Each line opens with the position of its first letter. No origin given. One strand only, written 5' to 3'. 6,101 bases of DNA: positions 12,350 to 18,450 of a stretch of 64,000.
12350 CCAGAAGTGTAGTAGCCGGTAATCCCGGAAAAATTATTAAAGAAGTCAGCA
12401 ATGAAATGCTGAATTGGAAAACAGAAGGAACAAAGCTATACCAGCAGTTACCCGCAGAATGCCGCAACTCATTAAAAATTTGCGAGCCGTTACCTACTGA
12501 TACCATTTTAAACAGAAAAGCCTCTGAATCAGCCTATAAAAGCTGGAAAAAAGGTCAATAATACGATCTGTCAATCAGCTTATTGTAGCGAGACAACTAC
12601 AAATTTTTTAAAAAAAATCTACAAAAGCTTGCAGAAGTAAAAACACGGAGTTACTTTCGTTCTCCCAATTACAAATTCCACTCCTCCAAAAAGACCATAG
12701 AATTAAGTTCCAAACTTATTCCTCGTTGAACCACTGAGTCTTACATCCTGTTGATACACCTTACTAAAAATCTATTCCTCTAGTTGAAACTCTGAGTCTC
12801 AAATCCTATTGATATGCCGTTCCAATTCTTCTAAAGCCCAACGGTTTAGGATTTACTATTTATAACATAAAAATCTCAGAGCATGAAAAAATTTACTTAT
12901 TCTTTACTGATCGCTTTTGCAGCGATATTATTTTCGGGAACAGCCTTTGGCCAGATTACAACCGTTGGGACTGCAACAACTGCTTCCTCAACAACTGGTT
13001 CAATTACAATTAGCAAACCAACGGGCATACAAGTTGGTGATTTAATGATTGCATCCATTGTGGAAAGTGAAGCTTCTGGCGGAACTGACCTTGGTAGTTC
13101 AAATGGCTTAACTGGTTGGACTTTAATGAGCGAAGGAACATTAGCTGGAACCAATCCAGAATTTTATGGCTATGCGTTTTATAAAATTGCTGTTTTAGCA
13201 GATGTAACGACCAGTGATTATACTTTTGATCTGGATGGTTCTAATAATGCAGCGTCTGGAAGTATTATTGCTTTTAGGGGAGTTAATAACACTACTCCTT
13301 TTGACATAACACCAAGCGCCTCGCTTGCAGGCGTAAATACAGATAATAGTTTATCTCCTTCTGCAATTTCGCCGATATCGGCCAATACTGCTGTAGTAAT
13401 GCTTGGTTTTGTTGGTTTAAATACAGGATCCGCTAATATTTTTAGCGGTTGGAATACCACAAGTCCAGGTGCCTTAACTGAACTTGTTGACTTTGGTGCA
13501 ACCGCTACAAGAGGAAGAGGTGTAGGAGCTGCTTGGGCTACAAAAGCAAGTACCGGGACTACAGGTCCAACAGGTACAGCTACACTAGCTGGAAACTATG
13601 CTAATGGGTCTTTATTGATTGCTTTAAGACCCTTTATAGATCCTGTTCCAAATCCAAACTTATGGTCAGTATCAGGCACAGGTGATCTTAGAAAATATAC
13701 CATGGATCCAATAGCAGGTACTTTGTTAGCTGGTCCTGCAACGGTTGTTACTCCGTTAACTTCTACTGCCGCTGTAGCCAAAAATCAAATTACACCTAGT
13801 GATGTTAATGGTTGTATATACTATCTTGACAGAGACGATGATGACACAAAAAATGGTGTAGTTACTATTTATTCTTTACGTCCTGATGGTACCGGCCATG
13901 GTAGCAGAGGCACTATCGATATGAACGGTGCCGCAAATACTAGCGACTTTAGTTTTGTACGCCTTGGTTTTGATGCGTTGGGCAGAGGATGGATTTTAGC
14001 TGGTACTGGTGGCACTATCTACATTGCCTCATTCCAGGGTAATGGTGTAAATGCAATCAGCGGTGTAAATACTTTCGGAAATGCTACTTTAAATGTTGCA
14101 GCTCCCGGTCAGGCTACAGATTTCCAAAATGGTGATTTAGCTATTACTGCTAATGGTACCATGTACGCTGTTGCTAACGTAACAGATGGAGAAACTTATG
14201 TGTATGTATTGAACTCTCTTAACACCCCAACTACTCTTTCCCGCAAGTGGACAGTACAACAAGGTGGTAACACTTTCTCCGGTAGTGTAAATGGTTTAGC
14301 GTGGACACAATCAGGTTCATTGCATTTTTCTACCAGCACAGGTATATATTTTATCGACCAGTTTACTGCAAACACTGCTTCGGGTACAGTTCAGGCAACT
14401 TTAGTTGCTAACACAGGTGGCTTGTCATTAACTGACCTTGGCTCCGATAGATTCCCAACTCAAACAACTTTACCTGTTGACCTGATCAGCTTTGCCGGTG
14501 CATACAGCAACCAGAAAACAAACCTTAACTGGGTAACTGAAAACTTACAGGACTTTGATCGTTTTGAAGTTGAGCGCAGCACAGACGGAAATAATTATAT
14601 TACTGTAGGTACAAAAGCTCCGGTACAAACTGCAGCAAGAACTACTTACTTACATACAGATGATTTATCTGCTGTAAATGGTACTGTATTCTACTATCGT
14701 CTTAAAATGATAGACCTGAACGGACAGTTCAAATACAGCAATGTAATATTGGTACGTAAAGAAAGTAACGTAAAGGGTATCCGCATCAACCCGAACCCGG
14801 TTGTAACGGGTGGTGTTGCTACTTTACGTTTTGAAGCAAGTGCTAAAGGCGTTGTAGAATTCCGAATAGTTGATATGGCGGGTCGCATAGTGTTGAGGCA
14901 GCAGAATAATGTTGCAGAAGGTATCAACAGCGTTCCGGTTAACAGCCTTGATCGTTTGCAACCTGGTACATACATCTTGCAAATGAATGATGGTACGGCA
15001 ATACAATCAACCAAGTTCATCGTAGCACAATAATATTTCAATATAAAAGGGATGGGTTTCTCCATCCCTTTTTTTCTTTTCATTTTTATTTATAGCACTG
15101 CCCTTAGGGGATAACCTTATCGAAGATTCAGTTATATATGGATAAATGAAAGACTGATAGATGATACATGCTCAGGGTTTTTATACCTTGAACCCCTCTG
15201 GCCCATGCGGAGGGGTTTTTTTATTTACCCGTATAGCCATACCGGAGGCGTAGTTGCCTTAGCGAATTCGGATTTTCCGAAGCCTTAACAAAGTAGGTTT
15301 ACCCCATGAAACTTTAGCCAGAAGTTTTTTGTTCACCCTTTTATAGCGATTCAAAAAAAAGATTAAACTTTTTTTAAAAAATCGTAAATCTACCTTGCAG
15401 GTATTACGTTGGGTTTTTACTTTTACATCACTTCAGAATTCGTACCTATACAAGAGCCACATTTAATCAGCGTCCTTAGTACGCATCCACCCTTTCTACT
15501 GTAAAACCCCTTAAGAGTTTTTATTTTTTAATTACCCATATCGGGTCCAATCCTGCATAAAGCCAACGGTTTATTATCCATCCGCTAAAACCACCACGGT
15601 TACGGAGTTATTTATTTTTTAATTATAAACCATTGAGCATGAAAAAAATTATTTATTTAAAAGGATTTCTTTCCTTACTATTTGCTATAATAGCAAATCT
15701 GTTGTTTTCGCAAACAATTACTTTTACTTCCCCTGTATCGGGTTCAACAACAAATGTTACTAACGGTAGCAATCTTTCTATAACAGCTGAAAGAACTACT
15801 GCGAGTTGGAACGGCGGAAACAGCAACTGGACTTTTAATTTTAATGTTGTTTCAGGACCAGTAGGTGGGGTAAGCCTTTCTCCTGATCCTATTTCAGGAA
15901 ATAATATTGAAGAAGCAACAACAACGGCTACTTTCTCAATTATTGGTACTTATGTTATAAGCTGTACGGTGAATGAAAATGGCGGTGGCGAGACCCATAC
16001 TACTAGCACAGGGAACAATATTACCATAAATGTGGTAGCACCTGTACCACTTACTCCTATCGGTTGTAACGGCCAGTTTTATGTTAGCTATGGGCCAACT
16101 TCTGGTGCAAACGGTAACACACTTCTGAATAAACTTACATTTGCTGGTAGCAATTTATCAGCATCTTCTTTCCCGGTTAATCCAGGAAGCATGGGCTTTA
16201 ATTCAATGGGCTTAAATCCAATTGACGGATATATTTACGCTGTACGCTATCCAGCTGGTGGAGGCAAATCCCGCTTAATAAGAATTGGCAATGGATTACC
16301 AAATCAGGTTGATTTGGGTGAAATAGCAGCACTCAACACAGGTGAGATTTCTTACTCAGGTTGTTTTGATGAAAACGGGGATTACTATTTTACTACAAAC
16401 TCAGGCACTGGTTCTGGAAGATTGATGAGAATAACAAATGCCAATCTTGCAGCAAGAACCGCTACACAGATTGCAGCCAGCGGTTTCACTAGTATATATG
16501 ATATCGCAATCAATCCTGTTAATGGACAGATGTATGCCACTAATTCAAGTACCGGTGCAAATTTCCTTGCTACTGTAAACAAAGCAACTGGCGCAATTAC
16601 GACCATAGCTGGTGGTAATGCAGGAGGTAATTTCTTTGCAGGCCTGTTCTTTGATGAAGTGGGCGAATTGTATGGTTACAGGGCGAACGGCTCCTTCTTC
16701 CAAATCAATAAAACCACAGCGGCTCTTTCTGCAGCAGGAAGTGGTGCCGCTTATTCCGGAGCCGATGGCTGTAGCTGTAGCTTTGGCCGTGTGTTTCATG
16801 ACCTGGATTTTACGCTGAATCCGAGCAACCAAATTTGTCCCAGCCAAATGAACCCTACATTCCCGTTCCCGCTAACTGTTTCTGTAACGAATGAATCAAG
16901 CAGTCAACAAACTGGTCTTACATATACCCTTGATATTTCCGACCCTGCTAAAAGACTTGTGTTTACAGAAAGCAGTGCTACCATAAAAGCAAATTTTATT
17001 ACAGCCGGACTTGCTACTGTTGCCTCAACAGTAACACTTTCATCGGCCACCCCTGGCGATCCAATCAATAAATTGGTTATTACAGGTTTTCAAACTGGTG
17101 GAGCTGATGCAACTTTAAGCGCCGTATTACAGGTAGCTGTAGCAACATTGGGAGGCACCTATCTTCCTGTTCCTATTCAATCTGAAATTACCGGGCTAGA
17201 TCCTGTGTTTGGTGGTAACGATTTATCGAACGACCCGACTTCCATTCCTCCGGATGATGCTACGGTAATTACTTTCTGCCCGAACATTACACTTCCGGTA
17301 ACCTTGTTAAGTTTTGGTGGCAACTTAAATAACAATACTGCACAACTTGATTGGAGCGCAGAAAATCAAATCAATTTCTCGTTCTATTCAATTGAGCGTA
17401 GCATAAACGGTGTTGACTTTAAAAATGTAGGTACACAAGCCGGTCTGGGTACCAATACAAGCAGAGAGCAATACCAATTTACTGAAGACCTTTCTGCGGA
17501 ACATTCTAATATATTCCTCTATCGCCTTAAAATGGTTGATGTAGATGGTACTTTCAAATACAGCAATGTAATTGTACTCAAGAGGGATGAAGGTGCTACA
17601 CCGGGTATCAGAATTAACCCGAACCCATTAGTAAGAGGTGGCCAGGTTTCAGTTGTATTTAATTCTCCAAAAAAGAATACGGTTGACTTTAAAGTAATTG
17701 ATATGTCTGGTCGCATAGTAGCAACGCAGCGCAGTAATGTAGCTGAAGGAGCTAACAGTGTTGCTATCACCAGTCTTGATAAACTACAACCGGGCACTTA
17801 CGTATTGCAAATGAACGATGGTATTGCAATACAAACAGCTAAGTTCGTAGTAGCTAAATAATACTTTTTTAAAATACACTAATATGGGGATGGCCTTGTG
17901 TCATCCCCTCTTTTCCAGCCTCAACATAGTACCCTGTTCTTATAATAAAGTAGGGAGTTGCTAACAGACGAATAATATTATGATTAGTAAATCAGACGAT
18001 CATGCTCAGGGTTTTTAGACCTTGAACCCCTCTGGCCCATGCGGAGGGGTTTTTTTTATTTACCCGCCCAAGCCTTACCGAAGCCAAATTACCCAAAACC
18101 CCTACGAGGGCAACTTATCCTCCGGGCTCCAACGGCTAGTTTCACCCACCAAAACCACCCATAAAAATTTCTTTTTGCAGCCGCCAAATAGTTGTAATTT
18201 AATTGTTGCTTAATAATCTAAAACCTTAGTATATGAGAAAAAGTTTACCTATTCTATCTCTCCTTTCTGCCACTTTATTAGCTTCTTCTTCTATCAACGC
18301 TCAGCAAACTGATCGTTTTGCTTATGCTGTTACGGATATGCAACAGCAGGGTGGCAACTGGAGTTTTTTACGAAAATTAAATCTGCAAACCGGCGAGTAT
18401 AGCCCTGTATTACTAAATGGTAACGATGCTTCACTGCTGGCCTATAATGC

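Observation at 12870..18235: The element's seed is complementary to the start codons of the flanking T9SS genes (sRNA targeting, or paired recombination sites)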

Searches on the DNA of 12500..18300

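Call 49: search_rna_families(source=window, start=12500, end=18300, threshold=evalue, max_evalue=1)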
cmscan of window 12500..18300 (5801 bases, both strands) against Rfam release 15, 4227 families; matches with E-value up to 1: 1.
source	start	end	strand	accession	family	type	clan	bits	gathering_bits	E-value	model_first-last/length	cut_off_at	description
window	17978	18057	+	RF02837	anti-hemB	Gene; sRNA;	-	19.8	49.5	0.35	1-81/81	no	Burkholderia RNA 7 (anti-hemB)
